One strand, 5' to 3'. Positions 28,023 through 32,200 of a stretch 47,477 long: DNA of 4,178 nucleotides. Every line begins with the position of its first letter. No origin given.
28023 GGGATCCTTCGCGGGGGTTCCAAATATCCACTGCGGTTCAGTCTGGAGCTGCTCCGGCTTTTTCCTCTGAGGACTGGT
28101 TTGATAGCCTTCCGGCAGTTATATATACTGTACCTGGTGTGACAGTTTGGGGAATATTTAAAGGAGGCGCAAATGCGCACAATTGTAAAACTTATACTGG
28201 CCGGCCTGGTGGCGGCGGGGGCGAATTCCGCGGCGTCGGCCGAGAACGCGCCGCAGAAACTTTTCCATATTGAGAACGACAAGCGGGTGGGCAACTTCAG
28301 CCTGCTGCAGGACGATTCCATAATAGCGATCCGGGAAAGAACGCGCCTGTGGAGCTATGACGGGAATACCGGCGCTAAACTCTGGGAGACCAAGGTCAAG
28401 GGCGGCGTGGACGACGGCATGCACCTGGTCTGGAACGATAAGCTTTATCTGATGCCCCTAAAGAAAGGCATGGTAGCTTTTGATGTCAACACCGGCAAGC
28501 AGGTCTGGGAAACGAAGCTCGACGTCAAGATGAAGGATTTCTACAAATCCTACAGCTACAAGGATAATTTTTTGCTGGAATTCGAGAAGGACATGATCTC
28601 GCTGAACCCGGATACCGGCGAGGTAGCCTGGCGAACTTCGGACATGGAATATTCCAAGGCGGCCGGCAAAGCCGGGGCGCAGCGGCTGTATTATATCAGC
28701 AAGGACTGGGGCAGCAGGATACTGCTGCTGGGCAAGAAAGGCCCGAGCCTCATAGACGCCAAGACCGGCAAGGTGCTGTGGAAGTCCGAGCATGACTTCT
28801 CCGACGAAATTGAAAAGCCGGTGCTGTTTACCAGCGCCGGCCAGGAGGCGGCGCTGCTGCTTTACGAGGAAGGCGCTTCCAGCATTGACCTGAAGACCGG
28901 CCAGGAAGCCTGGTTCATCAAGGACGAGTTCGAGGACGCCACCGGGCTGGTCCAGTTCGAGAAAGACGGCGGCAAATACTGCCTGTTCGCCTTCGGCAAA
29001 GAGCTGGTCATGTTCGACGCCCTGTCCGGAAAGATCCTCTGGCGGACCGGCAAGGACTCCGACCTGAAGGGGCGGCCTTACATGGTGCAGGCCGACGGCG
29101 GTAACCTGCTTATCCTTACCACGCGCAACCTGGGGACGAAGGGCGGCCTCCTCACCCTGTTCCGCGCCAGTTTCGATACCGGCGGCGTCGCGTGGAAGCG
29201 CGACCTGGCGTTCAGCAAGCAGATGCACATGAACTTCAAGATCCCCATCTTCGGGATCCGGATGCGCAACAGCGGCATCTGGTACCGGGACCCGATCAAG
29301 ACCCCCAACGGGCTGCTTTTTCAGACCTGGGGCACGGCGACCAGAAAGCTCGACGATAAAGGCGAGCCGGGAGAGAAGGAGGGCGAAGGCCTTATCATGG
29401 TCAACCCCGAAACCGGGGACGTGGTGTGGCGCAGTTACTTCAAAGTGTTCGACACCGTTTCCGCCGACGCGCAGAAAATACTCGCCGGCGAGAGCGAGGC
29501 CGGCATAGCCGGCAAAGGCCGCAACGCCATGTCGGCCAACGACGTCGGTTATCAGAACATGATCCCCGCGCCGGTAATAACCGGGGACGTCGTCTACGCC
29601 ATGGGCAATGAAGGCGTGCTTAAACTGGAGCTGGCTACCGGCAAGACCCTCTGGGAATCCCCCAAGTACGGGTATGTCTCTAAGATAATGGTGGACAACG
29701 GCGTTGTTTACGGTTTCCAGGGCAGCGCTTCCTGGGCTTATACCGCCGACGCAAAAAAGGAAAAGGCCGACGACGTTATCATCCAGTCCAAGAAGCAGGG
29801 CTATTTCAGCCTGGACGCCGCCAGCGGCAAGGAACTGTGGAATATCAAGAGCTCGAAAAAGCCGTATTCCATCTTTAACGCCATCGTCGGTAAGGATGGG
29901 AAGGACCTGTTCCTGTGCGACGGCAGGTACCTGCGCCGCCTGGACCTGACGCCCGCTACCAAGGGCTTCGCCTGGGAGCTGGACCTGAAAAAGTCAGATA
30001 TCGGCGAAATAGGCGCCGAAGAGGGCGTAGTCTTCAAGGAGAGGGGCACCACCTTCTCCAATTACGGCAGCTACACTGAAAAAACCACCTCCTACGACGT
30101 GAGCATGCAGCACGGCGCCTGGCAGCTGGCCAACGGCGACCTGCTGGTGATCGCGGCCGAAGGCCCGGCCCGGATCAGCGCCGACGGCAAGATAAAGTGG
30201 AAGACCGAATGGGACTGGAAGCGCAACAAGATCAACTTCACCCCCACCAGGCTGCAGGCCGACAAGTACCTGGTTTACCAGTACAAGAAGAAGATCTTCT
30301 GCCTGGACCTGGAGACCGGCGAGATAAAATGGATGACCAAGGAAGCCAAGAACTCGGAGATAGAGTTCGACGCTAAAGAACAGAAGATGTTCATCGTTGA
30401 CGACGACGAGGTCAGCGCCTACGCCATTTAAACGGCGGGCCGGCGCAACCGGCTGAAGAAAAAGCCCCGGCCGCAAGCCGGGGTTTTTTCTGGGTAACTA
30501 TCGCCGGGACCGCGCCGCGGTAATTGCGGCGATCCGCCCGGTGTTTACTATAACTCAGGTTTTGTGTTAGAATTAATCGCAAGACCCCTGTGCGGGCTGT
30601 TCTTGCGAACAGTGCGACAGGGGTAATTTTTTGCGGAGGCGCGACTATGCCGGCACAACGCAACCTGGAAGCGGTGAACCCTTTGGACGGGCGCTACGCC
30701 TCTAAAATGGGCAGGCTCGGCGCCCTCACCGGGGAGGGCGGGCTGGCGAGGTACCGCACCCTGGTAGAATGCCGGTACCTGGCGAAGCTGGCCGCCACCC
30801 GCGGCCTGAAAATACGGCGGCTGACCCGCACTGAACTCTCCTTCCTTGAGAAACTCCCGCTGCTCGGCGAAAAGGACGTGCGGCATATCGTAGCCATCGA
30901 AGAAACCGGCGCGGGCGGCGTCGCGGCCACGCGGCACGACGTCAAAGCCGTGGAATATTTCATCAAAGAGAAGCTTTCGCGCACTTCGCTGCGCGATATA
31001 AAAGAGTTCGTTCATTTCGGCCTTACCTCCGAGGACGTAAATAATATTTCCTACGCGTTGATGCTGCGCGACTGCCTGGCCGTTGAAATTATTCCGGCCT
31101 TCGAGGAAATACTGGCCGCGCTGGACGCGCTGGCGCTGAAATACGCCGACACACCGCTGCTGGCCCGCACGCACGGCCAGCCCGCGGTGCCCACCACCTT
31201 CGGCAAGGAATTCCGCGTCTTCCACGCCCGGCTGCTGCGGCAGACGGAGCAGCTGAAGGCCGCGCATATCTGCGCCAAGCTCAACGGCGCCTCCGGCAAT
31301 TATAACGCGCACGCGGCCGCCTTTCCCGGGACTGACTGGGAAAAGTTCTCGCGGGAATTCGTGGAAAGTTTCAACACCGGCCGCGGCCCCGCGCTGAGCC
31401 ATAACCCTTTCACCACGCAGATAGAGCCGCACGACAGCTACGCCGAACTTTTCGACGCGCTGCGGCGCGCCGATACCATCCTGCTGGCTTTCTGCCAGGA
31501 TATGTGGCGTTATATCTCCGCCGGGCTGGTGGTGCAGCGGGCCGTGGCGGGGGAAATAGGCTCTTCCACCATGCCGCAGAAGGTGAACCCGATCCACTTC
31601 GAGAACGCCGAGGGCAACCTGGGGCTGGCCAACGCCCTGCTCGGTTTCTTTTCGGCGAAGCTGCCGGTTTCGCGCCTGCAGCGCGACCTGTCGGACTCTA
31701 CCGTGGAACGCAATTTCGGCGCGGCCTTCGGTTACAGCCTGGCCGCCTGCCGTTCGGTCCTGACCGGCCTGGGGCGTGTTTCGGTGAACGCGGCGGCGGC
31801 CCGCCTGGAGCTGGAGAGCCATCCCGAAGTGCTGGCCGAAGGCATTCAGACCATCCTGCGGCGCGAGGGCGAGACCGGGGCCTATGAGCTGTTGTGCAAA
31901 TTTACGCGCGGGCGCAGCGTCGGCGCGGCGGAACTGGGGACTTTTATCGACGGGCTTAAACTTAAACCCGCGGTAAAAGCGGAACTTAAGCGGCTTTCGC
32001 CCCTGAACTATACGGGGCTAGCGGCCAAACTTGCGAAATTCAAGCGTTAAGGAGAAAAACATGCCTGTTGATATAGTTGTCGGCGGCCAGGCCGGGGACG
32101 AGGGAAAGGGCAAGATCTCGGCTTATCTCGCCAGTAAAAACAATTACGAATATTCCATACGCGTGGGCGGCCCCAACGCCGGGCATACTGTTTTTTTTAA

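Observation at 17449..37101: Five copies of a modular, GC-rich nested-palindrome element, four of them in intercistronic gaps of the pur genes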

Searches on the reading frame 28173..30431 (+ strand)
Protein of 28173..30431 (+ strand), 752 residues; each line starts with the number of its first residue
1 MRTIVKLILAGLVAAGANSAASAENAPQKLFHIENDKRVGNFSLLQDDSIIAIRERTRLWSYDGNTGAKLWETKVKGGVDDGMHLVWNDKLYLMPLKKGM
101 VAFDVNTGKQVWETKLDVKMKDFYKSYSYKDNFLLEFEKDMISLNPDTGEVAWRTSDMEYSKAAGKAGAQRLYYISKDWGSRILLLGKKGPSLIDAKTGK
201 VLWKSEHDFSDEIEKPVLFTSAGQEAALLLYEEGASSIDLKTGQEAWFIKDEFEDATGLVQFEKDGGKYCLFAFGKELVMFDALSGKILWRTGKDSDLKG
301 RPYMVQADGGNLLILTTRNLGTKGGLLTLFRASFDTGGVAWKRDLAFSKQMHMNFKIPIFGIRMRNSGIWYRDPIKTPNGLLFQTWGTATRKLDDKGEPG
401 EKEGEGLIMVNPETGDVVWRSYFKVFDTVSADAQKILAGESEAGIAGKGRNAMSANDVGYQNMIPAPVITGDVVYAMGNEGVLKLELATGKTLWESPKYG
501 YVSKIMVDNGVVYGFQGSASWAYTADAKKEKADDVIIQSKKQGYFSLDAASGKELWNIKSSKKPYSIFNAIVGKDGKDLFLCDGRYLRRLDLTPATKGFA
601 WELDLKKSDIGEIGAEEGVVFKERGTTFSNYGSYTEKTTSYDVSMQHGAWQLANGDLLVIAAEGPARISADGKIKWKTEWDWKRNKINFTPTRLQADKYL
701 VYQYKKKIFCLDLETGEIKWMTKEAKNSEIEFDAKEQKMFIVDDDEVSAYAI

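Call 11: search_protein_families(library=ncbifam, proteins=[window:28173-30431:+])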
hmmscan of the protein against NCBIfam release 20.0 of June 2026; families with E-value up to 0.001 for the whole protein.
window:28173-30431:+ (752 aa): 6 families
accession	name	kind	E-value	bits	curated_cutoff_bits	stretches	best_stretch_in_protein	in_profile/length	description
TIGR03300.1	assembly_YfgL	equivalog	3.4e-17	62.2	285.2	1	45-156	63-172/377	outer membrane protein assembly factor BamB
TIGR04528.1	acido_non_PQQ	subfamily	3.3e-14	52.5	650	2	43-155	53-179/493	acido-empty-quinoprotein group A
NF008351.0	PRK11138.1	equivalog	1.3e-12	46.9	423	0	84-162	252-327/394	outer membrane protein assembly factor BamB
TIGR03075.1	PQQ_enz_alc_DH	subfamily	6.4e-11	41.5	480.05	1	54-128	87-156/530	PQQ-dependent dehydrogenase, methanol/ethanol family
NF041516.1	PA2928_fam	subfamily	2.4e-07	30.5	70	0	194-282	74-161/376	PA2928 family protein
TIGR03074.1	PQQ_membr_DH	subfamily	1.9e-05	22.7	832.65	0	81-121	206-246/783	membrane-bound PQQ-dependent dehydrogenase, glucose/quinate/shikimate family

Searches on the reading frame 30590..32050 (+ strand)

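Call 12: search_protein_families(library=ncbifam, proteins=[window:30590-32050:+])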
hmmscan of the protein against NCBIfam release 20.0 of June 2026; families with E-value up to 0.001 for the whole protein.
window:30590-32050:+ (486 aa): 15 families
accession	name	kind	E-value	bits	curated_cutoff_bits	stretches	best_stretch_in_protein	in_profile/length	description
NF006764.0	PRK09285.1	equivalog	1.4e-171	570.9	446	1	24-483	4-453/456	adenylosuccinate lyase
TIGR00928.1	purB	equivalog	1.9e-90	303.8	326.2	1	32-481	1-431/436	adenylosuccinate lyase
NF006500.1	PRK08937.2-4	subfamily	7.7e-24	84.3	626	1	129-481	89-438/448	adenylosuccinate lyase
TIGR02426.1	protocat_pcaB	equivalog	1.7e-21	76.5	355.75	1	116-340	69-281/338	3-carboxy-cis,cis-muconate cycloisomerase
NF006554.0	PRK09053.1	equivalog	9.6e-17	60.9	595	1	136-336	98-290/453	3-carboxy-cis,cis-muconate cycloisomerase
NF052536.2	CoM_syn_XcbD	exception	3.8e-16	58.8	600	1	112-334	76-286/443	3-sulfopropionylcysteine synthase XcbD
NF052556.1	NtrsucLyaStm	equivalog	1.6e-14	53.7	650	1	136-335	107-308/466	nitrosuccinate lyase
NF004631.0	PRK05975.1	equivalog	1.4e-12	47.3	371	1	123-239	85-202/352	3-carboxy-cis,cis-muconate cycloisomerase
NF008909.0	PRK12273.1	subfamily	5.7e-10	38.6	510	1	166-338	161-333/474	aspartate ammonia-lyase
TIGR00979.1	fumC_II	equivalog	2.4e-09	36.5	664.75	1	163-338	153-328/458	class II fumarate hydratase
NF009089.0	PRK12425.1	equivalog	1.8e-08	33.7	840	1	149-338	140-329/464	class II fumarate hydratase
TIGR00838.1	argH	equivalog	1.1e-06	27.9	279.5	1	104-345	64-295/455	argininosuccinate lyase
TIGR00839.1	aspA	equivalog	1.2e-06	27.8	681.2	1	166-336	156-326/468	aspartate ammonia-lyase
NF005218.0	PRK06705.1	equivalog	8.7e-06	24.8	883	1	123-226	92-194/502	argininosuccinate lyase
NF052535.1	CoM_syn_XcbC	exception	4.5e-05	22.4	575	1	153-225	117-188/495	2-phosphosulfolactate phosphatase XcbC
